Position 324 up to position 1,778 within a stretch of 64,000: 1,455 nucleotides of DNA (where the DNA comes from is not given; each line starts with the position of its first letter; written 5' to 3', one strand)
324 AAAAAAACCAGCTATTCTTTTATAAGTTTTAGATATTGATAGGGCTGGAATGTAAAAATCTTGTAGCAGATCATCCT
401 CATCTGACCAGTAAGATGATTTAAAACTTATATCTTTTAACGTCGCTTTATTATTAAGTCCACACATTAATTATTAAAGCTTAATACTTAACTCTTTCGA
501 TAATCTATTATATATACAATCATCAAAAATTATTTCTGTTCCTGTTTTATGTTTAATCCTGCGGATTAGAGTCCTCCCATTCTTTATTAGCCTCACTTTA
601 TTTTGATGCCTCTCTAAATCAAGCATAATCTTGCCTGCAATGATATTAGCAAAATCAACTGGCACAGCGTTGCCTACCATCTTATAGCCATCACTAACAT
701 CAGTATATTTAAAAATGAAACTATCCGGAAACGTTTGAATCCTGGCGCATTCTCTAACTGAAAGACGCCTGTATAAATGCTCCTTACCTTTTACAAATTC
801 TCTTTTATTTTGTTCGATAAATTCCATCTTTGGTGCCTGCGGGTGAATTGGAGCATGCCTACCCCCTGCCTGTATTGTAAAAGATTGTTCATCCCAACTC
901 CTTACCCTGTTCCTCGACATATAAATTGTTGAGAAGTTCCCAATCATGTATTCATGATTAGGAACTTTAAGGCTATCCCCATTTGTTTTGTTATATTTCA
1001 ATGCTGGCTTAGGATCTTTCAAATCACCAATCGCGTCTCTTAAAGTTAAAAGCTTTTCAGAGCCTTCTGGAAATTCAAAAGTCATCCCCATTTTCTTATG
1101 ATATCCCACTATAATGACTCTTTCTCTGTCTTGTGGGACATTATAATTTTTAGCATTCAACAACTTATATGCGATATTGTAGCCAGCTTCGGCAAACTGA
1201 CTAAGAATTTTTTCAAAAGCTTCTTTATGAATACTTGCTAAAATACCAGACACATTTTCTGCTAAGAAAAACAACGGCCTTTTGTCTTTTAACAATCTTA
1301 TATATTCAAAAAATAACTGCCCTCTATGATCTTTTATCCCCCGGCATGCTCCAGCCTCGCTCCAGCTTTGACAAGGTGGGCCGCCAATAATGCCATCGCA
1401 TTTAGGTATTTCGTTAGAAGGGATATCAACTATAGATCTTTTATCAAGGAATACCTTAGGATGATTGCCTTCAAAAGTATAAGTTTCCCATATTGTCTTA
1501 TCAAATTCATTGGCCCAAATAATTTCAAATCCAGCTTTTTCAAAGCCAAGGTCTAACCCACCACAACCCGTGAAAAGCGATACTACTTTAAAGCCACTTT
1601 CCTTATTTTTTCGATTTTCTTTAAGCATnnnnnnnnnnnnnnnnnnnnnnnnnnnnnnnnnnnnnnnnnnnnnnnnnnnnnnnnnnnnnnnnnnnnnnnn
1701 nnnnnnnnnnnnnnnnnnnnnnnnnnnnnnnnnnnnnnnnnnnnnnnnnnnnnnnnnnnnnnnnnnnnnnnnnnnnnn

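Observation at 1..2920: Four-gene operon: unknown 266-aa protein, Vsr, Dcm and a PLD/HKD nuclease, a possible unconventional restriction/defense module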

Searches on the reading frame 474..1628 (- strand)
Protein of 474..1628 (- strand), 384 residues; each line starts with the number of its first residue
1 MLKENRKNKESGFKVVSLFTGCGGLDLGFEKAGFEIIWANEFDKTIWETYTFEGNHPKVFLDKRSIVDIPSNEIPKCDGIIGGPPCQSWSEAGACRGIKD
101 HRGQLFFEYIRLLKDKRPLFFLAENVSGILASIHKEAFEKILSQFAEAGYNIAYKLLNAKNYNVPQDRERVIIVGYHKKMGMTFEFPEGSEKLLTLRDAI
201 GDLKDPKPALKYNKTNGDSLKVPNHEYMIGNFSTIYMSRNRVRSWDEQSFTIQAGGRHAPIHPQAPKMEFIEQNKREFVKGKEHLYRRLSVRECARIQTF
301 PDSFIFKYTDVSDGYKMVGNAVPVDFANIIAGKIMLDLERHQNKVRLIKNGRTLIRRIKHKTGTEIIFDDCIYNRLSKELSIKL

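Call 8: search_protein_families(library=pfam, proteins=[window:474-1628:-], max_evalue=0.1)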
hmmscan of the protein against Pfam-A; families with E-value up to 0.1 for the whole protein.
window:474-1628:- (384 aa): 1 family
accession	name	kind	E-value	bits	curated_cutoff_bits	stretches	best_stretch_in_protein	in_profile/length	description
PF00145.23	DNA_methylase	-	1.2e-94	317.8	22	1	13-334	1-322/324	C-5 cytosine-specific DNA methylase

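Call 9: search_protein_families(library=ncbifam, proteins=[window:474-1628:-], max_evalue=0.1)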
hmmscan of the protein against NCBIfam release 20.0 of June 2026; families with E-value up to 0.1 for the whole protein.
window:474-1628:- (384 aa): 2 families
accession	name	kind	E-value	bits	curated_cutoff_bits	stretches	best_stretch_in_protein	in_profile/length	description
TIGR00675.1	dcm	superfamily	9.6e-81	272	100.65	1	15-334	1-329/329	DNA (cytosine-5-)-methyltransferase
NF007772.0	PRK10458.1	subfamily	3.1e-21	75.5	710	1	6-212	82-324/472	DNA cytosine methylase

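Call 10: search_protein_families(library=padloc, proteins=[window:474-1628:-], max_evalue=0.1)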
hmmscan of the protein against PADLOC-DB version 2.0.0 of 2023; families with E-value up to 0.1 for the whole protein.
window:474-1628:- (384 aa): 66 families (the best 25 are shown)
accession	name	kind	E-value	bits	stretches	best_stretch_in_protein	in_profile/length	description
PDLC03378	MTase_II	-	5.7e-111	369.1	1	13-345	3-337/344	Type II methyltransferase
PDLC00027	DruM2|DruM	-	2.6e-108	360.6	1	10-340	9-353/361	DNA cytosine methylase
PDLC03272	MTase_II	-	1.7e-83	279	1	4-346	66-398/407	Type II methyltransferase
PDLC00031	DruM2|DruM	-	4.2e-79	264.3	1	11-335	10-348/361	DNA cytosine methylase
PDLC02650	DrmMII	-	4e-70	234.9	2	137-333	203-413/435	DrmMII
PDLC03234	MTase_II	-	1.6e-69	233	2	13-208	5-207/375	Type II methyltransferase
PDLC03326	MTase_II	-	3.3e-66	222.2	2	14-228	6-237/412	Type II methyltransferase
PDLC00026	DruM2|DruM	-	2.6e-62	209.3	1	13-346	5-326/336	DNA cytosine methylase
PDLC00030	DruM2|DruM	-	1.6e-59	200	2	10-180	3-188/380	DNA cytosine methylase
PDLC00033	DruM2|DruM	-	2.8e-56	189.4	1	7-335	16-361/368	DNA cytosine methylase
PDLC02649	DrmMII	-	3e-48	162.8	3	72-210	111-250/422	DrmMII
PDLC03731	oMTase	-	4.4e-47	158.7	1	7-331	8-314/326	orphan methyltransferase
PDLC03307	MTase_II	-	3.1e-45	153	1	14-341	2-372/382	Type II methyltransferase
PDLC03355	MTase_II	-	3.8e-45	152.6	2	13-180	5-191/377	Type II methyltransferase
PDLC03270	MTase_II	-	1.3e-43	147.3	1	14-341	2-297/309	Type II methyltransferase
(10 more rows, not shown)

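Call 11: find_encoding_contigs(protein=window:474-1628:-, flank=10000, max_places=6)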
Protein window:474-1628:- (384 aa): 2 contigs read that carry it; 2 places shown.
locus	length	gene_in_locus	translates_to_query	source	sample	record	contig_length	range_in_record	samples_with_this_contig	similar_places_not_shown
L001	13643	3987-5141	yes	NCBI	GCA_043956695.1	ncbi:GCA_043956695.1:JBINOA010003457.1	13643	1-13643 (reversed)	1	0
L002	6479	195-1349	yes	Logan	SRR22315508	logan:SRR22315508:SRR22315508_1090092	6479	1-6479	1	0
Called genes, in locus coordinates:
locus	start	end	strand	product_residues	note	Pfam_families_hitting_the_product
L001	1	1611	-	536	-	PF00239:Resolvase, PF07508:Recombinase, PF13408:Zn_ribbon_recom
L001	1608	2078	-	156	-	PF11149:DUF2924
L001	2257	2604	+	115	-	PF12643:MazG-like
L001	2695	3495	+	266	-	-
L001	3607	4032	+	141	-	PF03852:Vsr, PF04480:DUF559 (faint), PF18741:MTES_1575 (faint)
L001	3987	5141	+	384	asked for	PF00145:DNA_methylase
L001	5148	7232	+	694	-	PF00176:SNF2-rel_dom (weak), PF00270:DEAD, PF04851:ResIII, PF18766:SWI2_SNF2, PF16203:ERCC3_RAD25_C (weak), PF00271:Helicase_C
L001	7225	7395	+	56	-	-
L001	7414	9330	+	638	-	PF02463:SMC_N, PF13175:AAA_15 (weak), PF13476:AAA_23, PF13514:AAA_27 (faint), PF13555:AAA_29 (faint), PF28175:T4SS_LegC2C7 (weak)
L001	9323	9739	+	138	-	PF27807:DNA_S_mod_dnd_assoc_4 (weak)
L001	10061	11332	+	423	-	PF02195:ParB_N, PF01555:N6_N4_Mtase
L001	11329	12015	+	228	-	PF13309:HTH_22 (faint)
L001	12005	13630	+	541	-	PF17289:Terminase_6C (weak)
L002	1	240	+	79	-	?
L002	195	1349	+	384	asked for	PF00145:DNA_methylase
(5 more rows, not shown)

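Call 14: search_protein_families(library=padloc, proteins=[L001:5148-7232:+, L001:7225-7395:+, L001:7414-9330:+, L001:9323-9739:+, L001:10061-11332:+, L001:11329-12015:+, L001:12005-13630:+], max_evalue=0.01)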
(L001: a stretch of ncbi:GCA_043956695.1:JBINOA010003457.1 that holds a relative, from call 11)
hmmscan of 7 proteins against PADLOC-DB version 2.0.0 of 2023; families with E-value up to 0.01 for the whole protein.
L001:5148-7232:+ (694 aa): 31 families (the best 25 are shown)
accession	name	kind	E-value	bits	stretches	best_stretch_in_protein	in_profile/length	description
PDLC02707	PbeA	-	1.3e-226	752.4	1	10-671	2-666/672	PbeA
PDLC02704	PbeA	-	1.6e-201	669.4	1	10-673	1-681/682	PbeA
PDLC02706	PbeA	-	1e-127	425.7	1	22-684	6-722/722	PbeA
PDLC02703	PbeA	-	1.2e-87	293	1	10-639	1-621/626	PbeA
PDLC02705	PbeA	-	2.6e-65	218.9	1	11-687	3-691/691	PbeA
PDLC02193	PLD_Helicase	-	2.6e-15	53.7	1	21-319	8-296/905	-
PDLC03597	REase_MTase_IIG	-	1.3e-14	50.8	2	574-628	550-604/1646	Type IIG restriction enzyme-methyltransferase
PDLC01252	Cas3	-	6.9e-12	43.4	2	270-399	3-128/324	CAS-I; effector_G3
PDLC03051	REase_MTase_I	-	1.9e-10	36.6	2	248-312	175-243/1591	Type I restriction enzyme-methyltransferase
PDLC03658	mREase_IV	-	1.5e-09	34.2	1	552-638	478-564/953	Type IV methyl-directed restriction enzyme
PDLC01439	typeIV_DinG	-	3.8e-09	33.8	2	234-297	7-60/575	CAS-IV-A; associated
PDLC03659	mREase_IV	-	5.6e-09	32.4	2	564-632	498-566/945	Type IV methyl-directed restriction enzyme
PDLC00938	Cas3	-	1.5e-08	32.2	2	271-393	4-136/358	CRISPR-associated helicase Cas3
PDLC01089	C3a193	-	1.9e-08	31.2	1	554-679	517-639/983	poss. alt. Cas3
PDLC01763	Cas3b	-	7.8e-08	29.5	1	245-321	240-318/762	-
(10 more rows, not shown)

L001:7225-7395:+ (56 aa): 0 families

L001:7414-9330:+ (638 aa): 117 families (the best 25 are shown)
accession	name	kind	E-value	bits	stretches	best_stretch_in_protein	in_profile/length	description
PDLC02723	PbeC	-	6.8e-98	326.8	1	3-595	3-616/618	PbeC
PDLC02714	PbeC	-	2.4e-72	242.8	1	1-626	1-650/651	PbeC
PDLC02741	PbeC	-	1.7e-64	216.4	1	1-615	1-635/644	PbeC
PDLC02732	PbeC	-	2.9e-64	215.8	1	3-600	3-620/625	PbeC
PDLC02729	PbeC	-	8.5e-59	197.6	2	105-606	128-638/668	PbeC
PDLC02750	PbeC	-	2e-57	193.2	1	1-589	1-601/629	PbeC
PDLC02722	PbeC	-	1.3e-54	184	1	1-609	1-621/643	PbeC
PDLC02711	PbeC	-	6.7e-53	178.1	1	1-616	1-635/646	PbeC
PDLC02753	PbeC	-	8.2e-52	174.4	1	1-612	1-637/648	PbeC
PDLC02749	PbeC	-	2.2e-51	173.1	1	1-599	1-613/636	PbeC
PDLC02730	PbeC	-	2.7e-49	166.5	2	105-616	122-647/651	PbeC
PDLC02739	PbeC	-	1.6e-44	150.7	1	1-558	1-568/644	PbeC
PDLC02756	PbeC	-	2.7e-43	146.9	1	1-610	1-630/643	PbeC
PDLC02668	DndD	-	3.9e-42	143.1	1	1-605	1-626/659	DndD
PDLC02740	PbeC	-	4.7e-41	139.4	1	1-581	1-600/648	PbeC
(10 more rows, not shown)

L001:9323-9739:+ (138 aa): 0 families

L001:10061-11332:+ (423 aa): 55 families (the best 25 are shown)
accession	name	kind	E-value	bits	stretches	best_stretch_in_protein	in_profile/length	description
PDLC03229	MTase_II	-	2.2e-101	337.8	1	3-407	10-408/436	Type II methyltransferase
PDLC03371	MTase_II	-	3.3e-28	96.9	1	186-400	25-253/260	Type II methyltransferase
PDLC03299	MTase_II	-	4.9e-18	63.6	1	324-400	179-258/296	Type II methyltransferase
PDLC03265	MTase_II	-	9.9e-18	62.6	1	333-398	260-327/333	Type II methyltransferase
PDLC03216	MTase_II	-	2.3e-15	54.5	1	337-406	193-262/364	Type II methyltransferase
PDLC03353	MTase_II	-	1.5e-14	52.2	1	323-399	173-250/260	Type II methyltransferase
PDLC03305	MTase_II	-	2.6e-14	51.3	1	226-405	71-248/513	Type II methyltransferase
PDLC03738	oMTase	-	3.9e-14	50.2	1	337-399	203-265/376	orphan methyltransferase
PDLC03354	MTase_II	-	9.1e-14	49.3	1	324-399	309-382/425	Type II methyltransferase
PDLC03308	MTase_II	-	1.2e-13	48.8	1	240-402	233-397/419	Type II methyltransferase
PDLC03387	MTase_II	-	4.8e-13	46.9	1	320-400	197-276/289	Type II methyltransferase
PDLC03320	MTase_II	-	7.7e-12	43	1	329-402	204-277/289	Type II methyltransferase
PDLC03228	MTase_II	-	1.7e-11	42.4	1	336-401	142-207/227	Type II methyltransferase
PDLC03339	MTase_II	-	8.9e-11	39.2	1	338-391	210-263/399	Type II methyltransferase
PDLC03350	MTase_II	-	2.4e-10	38.4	1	323-398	219-294/312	Type II methyltransferase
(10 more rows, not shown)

L001:11329-12015:+ (228 aa): 1 family
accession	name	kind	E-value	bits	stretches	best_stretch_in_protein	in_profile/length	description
PDLC01457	WYL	-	0.0061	14.2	0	45-70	15-40/229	"CAS-I,CAS-II,CAS-III,CAS-IV,CAS-V,CAS-VI; associated_signaling"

L001:12005-13630:+ (541 aa): 0 families

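Call 15: search_protein_families(library=ncbifam, proteins=[L001:5148-7232:+, L001:7225-7395:+, L001:7414-9330:+, L001:9323-9739:+, L001:10061-11332:+, L001:11329-12015:+, L001:12005-13630:+], max_evalue=0.01)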
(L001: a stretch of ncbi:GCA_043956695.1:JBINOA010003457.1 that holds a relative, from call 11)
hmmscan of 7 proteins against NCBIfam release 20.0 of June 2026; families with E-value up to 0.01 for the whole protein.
L001:5148-7232:+ (694 aa): 28 families (the best 25 are shown)
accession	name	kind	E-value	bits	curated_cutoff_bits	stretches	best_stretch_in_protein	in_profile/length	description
TIGR04095.1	dnd_restrict_1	equivalog_domain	6.5e-131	437.4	600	1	245-685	3-450/451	DNA phosphorothioation system restriction enzyme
NF042964.1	phospholipD_antiphage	equivalog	6.2e-24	84.4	1100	1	19-321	6-302/895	phospholipase D-like domain-containing anti-phage protein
NF045503.1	repair_heli_XPB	equivalog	2.2e-16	59.5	610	1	240-629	173-518/548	DNA repair helicase XPB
NF046051.1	restrict_EcoAI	equivalog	2.1e-14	52.9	550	1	243-632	150-529/768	EcoAI/FtnUII family type I restriction enzme subunit R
NF010337.0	PRK13766.1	equivalog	6.4e-09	34.5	610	1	561-623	410-472/781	Hef nuclease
TIGR01587.1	cas3_core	equivalog_domain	5.8e-08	32.2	102.45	2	271-393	4-136/358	CRISPR-associated helicase Cas3'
NF053632.1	heli_RadD_YejH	equivalog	1.5e-07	30.1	720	1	385-631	112-354/573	DNA repair helicase RadD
NF003673.1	PRK05298.1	equivalog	2.2e-07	29.6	743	1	542-623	460-546/653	excinuclease ABC subunit UvrB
TIGR03117.2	cas_csf4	equivalog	1.3e-06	26.9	400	1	241-318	126-198/800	type IV CRISPR-associated DEAD/DEAH-box helicase Csf4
TIGR04121.1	DEXH_lig_assoc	equivalog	1.5e-06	26.2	850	1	560-616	287-343/804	ligase-associated DNA damage response DEXH box helicase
TIGR00631.1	uvrb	equivalog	2.4e-06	26.1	750.1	1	542-623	460-546/658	excinuclease ABC subunit UvrB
NF004066.1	PRK05580.1-3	equivalog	2.4e-06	26.1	813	1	240-326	242-329/788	primosomal protein N'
NF004067.0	PRK05580.1-4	equivalog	6.8e-05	21.4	763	1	231-332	184-284/737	primosomal protein N'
NF008521.0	PRK11448.1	equivalog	0.00038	18.6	729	0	239-306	401-473/1123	type I restriction-modification system endonuclease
NF053631.1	RNA_helic_CshA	equivalog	0.00062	18.7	646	0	561-667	273-375/434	degradosome RNA helicase CshA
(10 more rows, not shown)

L001:7225-7395:+ (56 aa): 0 families

L001:7414-9330:+ (638 aa): 20 families
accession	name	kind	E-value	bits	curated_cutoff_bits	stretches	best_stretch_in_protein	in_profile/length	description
TIGR03185.1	DNA_S_dndD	equivalog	7.8e-39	133.7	245.85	1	1-614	1-627/650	DNA sulfur modification protein DndD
NF002244.0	PRK01156.1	equivalog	6.8e-18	64.1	847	2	382-582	646-847/895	DNA double-strand break repair ATPase Rad50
NF045487.1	ASRP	equivalog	1.4e-15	57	300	2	375-574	362-568/593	archaea-specific SMC-related protein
NF003034.1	PRK03918.1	equivalog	1.5e-13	49.7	700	2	1-275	1-264/878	DNA double-strand break repair ATPase Rad50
TIGR02168.1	SMC_prok_B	equivalog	2.6e-11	42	567.35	2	167-274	799-914/1181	chromosome segregation protein SMC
TIGR00611.2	recf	equivalog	3.6e-10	39.5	172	1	3-49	1-45/339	DNA replication/repair protein RecF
NF002572.0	PRK02224.1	equivalog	1.7e-09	36.6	1087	1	1-50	1-48/888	DNA double-strand break repair ATPase Rad50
NF041035.1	Rad50_Halo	equivalog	4e-09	35.4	1000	1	1-51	1-49/883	DNA double-strand break repair ATPase Rad50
NF045780.1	TrlF_fam_ATP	equivalog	4.8e-08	32.2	350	1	31-529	315-768/944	TrlF family AAA-like ATPase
TIGR02169.1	SMC_prok_A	equivalog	7.4e-07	27.2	729.4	1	166-275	799-909/1165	chromosome segregation protein SMC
NF043058.1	T4SS_LegC2C7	subfamily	1.8e-05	23.9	350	1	153-270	97-210/348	LegC2/C7 family Dot/Icm T4SS effector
NF041034.1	Rad50_Sulf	equivalog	0.00013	19.9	1000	1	1-275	1-262/872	DNA double-strand break repair ATPase Rad50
TIGR00618.1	sbcc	subfamily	0.00074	17.5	478.5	1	1-53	1-55/1043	exonuclease subunit SbcC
NF047739.1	antiphage_MADS3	equivalog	0.0014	17.9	420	1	2-45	1-41/427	methylation-associated defense system AAA family ATPase MAD3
TIGR00414.1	serS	equivalog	0.0039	16.2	301.65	1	200-303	22-123/418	serine--tRNA ligase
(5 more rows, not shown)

L001:9323-9739:+ (138 aa): 1 family
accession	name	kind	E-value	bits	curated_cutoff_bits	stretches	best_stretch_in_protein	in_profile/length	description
TIGR04062.1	dnd_assoc_4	equivalog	5.9e-05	23.2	74.25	1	26-123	16-121/151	DNA phosphorothioation-associated protein 4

L001:10061-11332:+ (423 aa): 5 families
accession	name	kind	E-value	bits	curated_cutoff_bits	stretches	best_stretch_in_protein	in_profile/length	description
NF050803.1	DnaMtaseCcrMCaul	equivalog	1e-14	54.3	830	1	336-403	184-251/350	adenine-specific DNA-methyltransferase CcrM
NF008572.0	PRK11524.1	equivalog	8.3e-12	44.8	292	1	333-398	190-255/294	adenine-specific DNA-methyltransferase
NF010253.0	PRK13699.1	subfamily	1.4e-07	31.4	244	1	256-399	71-205/226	DNA methyltransferase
TIGR04285.1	nucleoid_noc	exception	7.5e-07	28.8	315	1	3-86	2-84/255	nucleoid occlusion protein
NF001790.0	PRK00517.3-3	equivalog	0.0018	17.7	269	1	345-391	110-157/262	50S ribosomal protein L11 methyltransferase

L001:11329-12015:+ (228 aa): 1 family
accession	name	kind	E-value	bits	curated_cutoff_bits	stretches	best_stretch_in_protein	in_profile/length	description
TIGR02999.1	Sig-70_X6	subfamily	0.0019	18.1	126.15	1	33-70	135-172/183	ECF-type sigma factor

L001:12005-13630:+ (541 aa): 2 families
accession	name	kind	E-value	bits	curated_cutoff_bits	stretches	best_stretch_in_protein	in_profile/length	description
TIGR01630.1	psiM2_ORF9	equivalog_domain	2e-21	77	41.65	1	373-504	1-136/142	phage terminase large subunit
NF033889.1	termin_lrg_T7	equivalog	1.1e-19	70.7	150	2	24-192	5-159/500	phage terminase large subunit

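Call 32: search_solved_structures(query=window:474-1628:-, max_evalue=1e-10)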
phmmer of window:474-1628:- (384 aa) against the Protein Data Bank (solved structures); distinct sequences matched with E-value up to 1e-10: 41.
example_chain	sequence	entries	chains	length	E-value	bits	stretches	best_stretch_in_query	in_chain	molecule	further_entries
1dct_A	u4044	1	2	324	1.4e-122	412.4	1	15-334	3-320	PROTEIN (MODIFICATION METHYLASE HAEIII)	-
3ubt_Y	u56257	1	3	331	1.6e-121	408.8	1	15-338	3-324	Modification methylase HaeIII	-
1svu_A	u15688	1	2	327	2.8e-34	121.7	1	8-334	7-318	Modification methylase HhaI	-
10mh_A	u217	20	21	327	1e-33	119.9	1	8-198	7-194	PROTEIN (CYTOSINE-SPECIFIC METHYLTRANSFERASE HHAI) | HaeIII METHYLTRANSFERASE | Modification methylase HhaI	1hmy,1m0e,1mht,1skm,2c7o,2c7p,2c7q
1fjx_A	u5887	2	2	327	1e-33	119.9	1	8-198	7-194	HHAI DNA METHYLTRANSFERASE | MODIFICATION METHYLASE HHAI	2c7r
2i9k_A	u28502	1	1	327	1.3e-33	119.5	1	8-198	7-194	Modification methylase HhaI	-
2uyh_A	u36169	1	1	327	2e-33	118.9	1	8-198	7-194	MODIFICATION METHYLASE HHAI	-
2zcj_A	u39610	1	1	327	2.6e-33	118.5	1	8-198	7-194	Modification methylase HhaI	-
2uz4_A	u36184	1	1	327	5e-33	117.6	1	8-198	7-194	MODIFICATION METHYLASE HHAI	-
2uyc_A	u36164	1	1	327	5e-33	117.6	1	8-198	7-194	MODIFICATION METHYLASE HHAI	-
2z6u_A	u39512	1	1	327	6.1e-33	117.3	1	8-198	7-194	Modification methylase HhaI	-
2z6q_A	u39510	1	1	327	6.9e-33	117.1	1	8-198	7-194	Modification methylase HhaI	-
2z6a_A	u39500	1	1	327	1.8e-32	115.7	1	8-198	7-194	Modification methylase HhaI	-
3g7u_A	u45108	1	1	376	1.4e-26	96.4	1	13-203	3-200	Cytosine-specific methyltransferase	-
8yf3_A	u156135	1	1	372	9e-21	77.2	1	10-203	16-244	Cytosine-specific methyltransferase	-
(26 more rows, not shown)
